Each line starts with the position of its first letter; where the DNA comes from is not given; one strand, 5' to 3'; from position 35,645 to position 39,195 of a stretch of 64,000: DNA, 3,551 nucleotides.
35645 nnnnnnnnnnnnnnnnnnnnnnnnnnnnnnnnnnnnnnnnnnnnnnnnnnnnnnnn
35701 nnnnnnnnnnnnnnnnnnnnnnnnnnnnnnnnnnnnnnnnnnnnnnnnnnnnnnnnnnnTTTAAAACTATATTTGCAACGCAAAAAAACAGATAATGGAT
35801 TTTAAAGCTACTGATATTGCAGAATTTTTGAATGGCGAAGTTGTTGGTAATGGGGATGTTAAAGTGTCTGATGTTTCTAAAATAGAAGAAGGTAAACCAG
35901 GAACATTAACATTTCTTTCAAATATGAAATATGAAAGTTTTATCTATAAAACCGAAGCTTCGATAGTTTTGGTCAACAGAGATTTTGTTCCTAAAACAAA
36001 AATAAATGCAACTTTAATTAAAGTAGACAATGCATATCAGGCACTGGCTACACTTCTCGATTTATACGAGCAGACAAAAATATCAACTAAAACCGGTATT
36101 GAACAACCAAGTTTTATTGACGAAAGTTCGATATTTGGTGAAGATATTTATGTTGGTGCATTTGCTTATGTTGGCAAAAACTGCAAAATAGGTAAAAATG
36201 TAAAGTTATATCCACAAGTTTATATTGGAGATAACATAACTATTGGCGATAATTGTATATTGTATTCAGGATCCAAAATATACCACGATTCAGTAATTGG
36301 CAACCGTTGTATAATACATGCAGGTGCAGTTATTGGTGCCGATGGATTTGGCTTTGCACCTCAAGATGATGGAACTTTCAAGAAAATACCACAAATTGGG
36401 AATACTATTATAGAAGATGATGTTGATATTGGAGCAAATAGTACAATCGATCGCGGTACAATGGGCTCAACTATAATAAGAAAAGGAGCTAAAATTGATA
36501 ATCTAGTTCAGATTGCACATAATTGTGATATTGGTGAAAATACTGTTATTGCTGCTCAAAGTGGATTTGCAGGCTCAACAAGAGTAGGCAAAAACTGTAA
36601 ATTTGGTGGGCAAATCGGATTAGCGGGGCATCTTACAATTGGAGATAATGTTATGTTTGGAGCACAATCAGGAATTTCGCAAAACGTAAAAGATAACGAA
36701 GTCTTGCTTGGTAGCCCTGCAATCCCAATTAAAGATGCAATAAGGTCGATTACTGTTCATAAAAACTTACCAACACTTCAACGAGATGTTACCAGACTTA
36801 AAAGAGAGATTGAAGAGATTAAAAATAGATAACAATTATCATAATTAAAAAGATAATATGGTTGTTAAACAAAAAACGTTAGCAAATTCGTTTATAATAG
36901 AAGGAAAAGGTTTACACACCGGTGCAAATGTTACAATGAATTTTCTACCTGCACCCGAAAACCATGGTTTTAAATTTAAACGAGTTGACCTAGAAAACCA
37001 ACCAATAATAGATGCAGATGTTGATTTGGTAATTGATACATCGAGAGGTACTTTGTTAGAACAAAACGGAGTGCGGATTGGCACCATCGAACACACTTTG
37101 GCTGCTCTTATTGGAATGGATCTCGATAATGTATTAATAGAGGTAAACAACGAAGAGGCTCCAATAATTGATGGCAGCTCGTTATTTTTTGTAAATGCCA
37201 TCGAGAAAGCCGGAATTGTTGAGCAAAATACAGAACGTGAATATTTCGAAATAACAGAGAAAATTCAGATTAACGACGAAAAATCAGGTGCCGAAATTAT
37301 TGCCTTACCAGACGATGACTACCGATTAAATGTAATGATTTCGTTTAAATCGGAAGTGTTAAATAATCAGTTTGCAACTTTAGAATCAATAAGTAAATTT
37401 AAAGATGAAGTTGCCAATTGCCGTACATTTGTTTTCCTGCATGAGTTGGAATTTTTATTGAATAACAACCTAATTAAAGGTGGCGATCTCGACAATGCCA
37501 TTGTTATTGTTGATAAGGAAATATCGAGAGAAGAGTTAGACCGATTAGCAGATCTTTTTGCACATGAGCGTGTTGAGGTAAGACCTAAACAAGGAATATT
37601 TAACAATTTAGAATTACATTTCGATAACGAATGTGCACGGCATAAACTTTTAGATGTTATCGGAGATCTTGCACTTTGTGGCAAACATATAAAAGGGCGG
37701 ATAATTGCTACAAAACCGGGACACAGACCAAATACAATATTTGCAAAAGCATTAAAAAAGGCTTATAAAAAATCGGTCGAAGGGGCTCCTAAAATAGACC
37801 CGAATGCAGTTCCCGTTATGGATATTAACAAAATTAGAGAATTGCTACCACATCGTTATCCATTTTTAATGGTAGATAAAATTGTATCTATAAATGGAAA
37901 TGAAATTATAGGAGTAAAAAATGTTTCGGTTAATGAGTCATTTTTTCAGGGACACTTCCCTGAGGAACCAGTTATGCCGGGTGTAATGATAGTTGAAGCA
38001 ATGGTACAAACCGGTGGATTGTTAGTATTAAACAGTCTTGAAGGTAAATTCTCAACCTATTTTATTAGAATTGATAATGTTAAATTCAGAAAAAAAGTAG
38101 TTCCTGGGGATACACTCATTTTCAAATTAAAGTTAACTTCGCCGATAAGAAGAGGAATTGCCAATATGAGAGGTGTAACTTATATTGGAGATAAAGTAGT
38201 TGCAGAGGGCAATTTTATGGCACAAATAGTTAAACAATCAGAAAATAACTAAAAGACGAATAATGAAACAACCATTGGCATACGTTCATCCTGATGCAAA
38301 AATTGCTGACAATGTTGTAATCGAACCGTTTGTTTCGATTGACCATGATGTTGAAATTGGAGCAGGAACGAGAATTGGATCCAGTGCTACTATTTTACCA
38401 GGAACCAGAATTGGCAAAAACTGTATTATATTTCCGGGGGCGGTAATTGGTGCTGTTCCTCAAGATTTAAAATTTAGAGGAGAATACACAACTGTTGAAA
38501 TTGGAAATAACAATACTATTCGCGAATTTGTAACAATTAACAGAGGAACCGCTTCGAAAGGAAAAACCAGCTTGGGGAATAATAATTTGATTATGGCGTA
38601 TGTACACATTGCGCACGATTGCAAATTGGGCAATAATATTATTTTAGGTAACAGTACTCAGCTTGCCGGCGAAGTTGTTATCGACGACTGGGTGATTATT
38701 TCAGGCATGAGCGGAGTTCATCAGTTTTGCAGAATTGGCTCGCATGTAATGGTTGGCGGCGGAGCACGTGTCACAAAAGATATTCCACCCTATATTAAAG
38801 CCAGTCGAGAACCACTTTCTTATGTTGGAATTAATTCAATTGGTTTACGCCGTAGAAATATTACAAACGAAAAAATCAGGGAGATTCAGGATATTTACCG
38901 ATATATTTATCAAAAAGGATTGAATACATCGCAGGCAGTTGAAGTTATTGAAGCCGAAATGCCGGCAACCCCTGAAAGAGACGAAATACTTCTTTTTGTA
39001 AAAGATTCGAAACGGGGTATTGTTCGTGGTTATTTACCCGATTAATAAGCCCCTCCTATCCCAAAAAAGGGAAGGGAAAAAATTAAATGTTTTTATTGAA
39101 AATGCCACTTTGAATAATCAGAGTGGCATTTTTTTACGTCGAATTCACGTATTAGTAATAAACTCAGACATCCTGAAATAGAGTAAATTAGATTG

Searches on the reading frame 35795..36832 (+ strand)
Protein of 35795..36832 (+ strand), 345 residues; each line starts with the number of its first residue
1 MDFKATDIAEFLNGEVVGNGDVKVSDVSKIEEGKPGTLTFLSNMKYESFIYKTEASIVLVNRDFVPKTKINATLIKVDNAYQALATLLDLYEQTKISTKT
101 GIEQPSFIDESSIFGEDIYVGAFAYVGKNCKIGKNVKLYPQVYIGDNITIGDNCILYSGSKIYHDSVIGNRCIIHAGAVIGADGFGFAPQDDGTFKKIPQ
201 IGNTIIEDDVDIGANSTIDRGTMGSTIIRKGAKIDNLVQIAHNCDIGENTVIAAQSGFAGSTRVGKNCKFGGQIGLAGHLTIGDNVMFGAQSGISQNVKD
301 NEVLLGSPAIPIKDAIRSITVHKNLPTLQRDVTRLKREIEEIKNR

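Call 16: search_protein_families(library=pfam, proteins=[window:35795-36832:+], max_evalue=0.001)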
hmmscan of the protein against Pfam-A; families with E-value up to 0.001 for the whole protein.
window:35795-36832:+ (345 aa): 7 families
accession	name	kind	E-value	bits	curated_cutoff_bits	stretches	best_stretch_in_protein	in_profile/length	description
PF00132.30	Hexapep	-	1.5e-35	119.9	27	4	147-181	1-35/36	Bacterial transferase hexapeptide (six repeats)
PF04613.19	LpxD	-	2.9e-22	78.7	30.8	1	21-90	1-70/70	UDP-3-O-[3-hydroxymyristoyl] glucosamine N-acyltransferase, LpxD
PF25084.1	LbH_EIF2B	-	5.8e-18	65.3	54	2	93-182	9-95/105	EIF2B subunit epsilon LbH domain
PF14602.12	Hexapep_2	-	4.3e-14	52.4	27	0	204-236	2-28/34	Hexapeptide repeat of succinyl-transferase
PF25087.1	GMPPB_C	-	5e-07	29.8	39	1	118-174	5-59/110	GMPPB C-terminal domain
PF21711.3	DCTN5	-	2.3e-05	24.6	40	0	105-136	90-120/182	Dynactin subunit 5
PF24894.1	Hexapep_GlmU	-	0.00064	20.2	23.3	0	146-178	56-81/104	GlmU-like, C-terminal hexapeptide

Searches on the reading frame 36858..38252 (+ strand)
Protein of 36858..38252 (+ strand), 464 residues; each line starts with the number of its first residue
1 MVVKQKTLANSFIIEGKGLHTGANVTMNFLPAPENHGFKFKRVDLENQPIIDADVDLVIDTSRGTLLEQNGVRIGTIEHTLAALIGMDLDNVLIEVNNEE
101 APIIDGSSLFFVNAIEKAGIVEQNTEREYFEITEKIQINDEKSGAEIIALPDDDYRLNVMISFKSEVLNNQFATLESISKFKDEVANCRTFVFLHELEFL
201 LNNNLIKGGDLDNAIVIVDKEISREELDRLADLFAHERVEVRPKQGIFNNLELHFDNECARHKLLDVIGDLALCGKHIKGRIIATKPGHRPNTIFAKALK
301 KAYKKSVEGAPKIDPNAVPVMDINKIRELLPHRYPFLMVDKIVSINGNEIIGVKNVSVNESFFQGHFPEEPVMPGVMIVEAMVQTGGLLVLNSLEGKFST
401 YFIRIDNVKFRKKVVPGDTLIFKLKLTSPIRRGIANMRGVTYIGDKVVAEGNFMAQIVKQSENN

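Call 16: search_protein_families(library=pfam, proteins=[window:36858-38252:+], max_evalue=0.001)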
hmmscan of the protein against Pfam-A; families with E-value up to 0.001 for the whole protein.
window:36858-38252:+ (464 aa): 3 families
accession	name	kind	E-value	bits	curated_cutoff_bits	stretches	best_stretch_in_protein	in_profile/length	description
PF03331.19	LpxC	-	2.4e-84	283.4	27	1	5-300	1-267/268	UDP-3-O-acyl N-acetylglycosamine deacetylase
PF07977.19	FabA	-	3.4e-32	111.4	23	1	330-451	1-137/138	FabA-like domain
PF22818.2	ApeI-like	-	0.00026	21.7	28.5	1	348-426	14-86/119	ApeI dehydratase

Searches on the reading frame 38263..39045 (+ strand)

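Call 16: search_protein_families(library=pfam, proteins=[window:38263-39045:+], max_evalue=0.001)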
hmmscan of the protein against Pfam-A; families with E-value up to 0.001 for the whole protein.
window:38263-39045:+ (260 aa): 5 families
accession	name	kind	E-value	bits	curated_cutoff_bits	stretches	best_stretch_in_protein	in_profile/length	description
PF00132.30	Hexapep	-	9.4e-29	98.3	27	3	11-44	1-34/36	Bacterial transferase hexapeptide (six repeats)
PF13720.11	Acetyltransf_11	-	6.2e-27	94.3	24.5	1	173-254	1-82/82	Udp N-acetylglucosamine O-acyltransferase; Domain 2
PF25084.1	LbH_EIF2B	-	5e-08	33.3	54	0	7-59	5-56/105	EIF2B subunit epsilon LbH domain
PF25087.1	GMPPB_C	-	0.00014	21.9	39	0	113-152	56-95/110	GMPPB C-terminal domain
PF14602.12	Hexapep_2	-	0.00019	21.5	27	1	30-64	2-34/34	Hexapeptide repeat of succinyl-transferase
